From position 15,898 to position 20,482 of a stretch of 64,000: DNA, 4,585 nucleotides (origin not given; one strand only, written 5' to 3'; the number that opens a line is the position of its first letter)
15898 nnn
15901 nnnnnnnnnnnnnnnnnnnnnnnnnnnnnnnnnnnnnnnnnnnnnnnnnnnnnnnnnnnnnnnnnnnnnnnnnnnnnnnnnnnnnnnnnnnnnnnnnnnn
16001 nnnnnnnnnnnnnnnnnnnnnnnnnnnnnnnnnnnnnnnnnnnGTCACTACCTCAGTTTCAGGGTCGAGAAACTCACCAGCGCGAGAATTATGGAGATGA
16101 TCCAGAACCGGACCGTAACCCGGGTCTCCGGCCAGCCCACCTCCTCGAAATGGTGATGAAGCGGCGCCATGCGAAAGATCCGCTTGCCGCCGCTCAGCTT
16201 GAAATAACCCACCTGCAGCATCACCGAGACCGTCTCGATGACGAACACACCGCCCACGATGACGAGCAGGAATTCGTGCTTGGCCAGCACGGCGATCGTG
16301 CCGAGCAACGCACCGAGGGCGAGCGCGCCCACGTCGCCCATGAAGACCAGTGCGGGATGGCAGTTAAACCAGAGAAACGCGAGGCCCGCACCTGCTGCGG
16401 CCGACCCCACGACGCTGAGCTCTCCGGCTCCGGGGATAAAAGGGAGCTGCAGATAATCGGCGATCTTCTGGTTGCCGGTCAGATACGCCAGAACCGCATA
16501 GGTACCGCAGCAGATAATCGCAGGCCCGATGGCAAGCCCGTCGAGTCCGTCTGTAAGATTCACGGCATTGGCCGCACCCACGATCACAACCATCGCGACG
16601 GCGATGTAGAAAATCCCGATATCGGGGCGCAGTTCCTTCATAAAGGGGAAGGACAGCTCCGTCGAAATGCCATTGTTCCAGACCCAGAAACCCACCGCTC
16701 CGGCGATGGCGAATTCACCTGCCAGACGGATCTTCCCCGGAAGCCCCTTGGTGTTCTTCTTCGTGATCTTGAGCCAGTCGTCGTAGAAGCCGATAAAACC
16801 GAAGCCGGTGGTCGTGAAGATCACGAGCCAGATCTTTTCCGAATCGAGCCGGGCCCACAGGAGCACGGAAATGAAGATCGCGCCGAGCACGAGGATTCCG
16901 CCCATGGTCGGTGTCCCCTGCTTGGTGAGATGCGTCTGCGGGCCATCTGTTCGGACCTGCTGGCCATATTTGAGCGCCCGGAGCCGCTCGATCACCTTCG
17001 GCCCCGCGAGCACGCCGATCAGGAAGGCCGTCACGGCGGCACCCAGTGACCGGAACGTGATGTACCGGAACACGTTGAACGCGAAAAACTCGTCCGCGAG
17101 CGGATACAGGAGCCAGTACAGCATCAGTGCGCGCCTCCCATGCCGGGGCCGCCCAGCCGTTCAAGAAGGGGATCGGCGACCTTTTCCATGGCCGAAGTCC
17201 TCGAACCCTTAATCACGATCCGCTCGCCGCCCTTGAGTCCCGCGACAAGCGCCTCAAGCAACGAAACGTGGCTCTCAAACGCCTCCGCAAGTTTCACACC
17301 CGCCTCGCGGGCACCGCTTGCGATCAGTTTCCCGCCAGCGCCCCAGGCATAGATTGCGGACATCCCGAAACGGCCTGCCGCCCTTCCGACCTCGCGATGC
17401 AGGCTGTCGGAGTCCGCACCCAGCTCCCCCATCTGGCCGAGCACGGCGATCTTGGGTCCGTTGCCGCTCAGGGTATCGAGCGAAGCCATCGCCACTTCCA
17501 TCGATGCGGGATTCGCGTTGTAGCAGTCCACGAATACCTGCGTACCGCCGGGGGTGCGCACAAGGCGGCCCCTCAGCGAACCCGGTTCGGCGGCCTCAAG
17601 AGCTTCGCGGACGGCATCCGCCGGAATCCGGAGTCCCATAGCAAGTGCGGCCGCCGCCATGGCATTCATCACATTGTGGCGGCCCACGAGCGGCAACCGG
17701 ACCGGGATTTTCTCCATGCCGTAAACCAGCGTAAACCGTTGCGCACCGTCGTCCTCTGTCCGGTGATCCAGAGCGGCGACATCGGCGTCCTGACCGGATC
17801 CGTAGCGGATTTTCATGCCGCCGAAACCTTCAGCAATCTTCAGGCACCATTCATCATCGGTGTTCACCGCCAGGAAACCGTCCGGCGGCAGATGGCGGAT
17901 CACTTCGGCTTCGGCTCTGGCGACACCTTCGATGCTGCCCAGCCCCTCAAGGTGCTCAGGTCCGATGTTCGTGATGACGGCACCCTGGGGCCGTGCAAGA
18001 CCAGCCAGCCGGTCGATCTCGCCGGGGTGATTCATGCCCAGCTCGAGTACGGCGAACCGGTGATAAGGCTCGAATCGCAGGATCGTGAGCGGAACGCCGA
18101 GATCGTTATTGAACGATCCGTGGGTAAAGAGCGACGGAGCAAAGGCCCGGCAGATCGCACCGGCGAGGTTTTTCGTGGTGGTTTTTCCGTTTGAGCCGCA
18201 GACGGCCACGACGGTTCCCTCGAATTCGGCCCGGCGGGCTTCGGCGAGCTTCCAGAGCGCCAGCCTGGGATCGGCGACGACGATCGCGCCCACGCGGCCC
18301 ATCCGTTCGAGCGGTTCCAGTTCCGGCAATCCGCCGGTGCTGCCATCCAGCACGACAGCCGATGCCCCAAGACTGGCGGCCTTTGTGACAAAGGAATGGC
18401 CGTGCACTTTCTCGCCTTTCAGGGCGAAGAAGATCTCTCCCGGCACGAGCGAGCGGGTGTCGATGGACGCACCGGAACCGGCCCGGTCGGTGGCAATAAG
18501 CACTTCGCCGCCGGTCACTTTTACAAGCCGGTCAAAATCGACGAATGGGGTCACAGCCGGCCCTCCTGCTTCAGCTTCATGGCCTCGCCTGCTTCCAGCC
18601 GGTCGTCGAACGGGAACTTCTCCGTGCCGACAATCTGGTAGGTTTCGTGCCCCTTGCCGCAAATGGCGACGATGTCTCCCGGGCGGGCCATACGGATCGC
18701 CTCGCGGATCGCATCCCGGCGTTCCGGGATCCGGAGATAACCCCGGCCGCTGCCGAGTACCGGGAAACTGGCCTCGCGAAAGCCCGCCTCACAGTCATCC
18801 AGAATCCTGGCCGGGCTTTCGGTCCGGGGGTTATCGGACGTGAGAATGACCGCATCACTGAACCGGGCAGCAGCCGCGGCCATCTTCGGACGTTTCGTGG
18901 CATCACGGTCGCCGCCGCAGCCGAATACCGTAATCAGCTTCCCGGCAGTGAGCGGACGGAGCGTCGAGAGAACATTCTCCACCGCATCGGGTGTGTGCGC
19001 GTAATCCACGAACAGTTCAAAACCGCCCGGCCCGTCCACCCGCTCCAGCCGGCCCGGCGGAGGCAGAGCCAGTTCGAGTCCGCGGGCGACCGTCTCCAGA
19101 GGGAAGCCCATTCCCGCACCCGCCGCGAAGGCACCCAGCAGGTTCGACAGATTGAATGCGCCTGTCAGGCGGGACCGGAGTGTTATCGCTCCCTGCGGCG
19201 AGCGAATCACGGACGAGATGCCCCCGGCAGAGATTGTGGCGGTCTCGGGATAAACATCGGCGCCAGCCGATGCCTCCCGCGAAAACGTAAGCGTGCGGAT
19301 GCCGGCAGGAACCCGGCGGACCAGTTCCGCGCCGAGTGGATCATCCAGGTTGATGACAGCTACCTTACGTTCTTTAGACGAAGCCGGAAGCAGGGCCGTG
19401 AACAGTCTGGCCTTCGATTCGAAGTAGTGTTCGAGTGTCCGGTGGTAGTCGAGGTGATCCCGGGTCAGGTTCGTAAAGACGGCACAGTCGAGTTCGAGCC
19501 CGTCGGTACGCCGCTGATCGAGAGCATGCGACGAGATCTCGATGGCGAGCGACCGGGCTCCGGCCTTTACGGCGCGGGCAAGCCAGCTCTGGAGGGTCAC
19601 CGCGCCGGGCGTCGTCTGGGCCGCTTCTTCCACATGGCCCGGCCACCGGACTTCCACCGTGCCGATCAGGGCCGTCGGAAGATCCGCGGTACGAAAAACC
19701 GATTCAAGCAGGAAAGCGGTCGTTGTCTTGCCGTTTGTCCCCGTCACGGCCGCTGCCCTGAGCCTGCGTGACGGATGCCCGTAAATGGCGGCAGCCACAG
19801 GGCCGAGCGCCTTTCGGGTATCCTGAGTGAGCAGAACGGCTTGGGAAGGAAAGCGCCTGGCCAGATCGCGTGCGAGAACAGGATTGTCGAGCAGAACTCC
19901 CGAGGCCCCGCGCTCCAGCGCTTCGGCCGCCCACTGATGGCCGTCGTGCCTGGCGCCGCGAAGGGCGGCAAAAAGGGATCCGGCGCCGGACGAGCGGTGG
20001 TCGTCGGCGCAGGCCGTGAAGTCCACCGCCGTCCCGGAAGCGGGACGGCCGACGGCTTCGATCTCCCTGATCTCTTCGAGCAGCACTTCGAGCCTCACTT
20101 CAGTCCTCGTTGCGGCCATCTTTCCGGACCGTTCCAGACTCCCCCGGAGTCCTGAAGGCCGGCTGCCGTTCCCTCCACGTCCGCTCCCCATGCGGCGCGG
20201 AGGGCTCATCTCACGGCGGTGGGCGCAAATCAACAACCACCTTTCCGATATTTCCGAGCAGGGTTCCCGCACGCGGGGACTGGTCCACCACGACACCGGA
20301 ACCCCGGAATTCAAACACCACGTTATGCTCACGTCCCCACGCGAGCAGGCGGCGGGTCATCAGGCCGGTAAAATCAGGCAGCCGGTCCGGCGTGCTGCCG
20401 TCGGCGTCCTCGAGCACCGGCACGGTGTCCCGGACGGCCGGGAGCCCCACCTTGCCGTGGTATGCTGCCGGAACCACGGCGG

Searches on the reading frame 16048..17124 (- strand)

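Call 49: search_protein_families(library=pfam, proteins=[window:16048-17124:-], max_evalue=0.001)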
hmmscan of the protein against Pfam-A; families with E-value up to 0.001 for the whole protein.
window:16048-17124:- (358 aa): 2 families
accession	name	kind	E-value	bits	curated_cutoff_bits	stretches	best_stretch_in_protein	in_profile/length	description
PF00953.26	Glycos_transf_4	-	8.3e-32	110.8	27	1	99-280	2-158/160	Glycosyl transferase family 4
PF10555.14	MraY_sig1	-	0.00016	21.4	20.1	1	68-78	1-11/13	Phospho-N-acetylmuramoyl-pentapeptide-transferase signature 1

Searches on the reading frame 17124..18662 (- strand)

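Call 49: search_protein_families(library=pfam, proteins=[window:17124-18662:-], max_evalue=0.001)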
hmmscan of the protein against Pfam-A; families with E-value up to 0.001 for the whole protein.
window:17124-18662:- (512 aa): 3 families
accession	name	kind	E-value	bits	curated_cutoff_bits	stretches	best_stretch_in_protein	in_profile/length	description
PF08245.18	Mur_ligase_M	-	4.3e-42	144.8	24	1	154-341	1-200/200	Mur ligase middle domain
PF02875.26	Mur_ligase_C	-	3.5e-16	60.6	28.4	1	365-488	3-127/127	Mur ligase, glutamate ligase domain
PF01225.30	Mur_ligase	-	1.7e-06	28.7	21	1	66-109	6-54/95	Mur ligase family, catalytic domain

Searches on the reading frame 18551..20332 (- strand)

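Call 49: search_protein_families(library=pfam, proteins=[window:18551-20332:-], max_evalue=0.001)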
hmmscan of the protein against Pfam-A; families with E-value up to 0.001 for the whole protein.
window:18551-20332:- (593 aa): 2 families
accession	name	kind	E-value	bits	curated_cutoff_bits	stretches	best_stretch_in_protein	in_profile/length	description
PF08245.18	Mur_ligase_M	-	1.8e-47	162.3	24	1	196-404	1-199/200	Mur ligase middle domain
PF02875.26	Mur_ligase_C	-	5.9e-34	118.1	28.4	1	427-561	1-127/127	Mur ligase, glutamate ligase domain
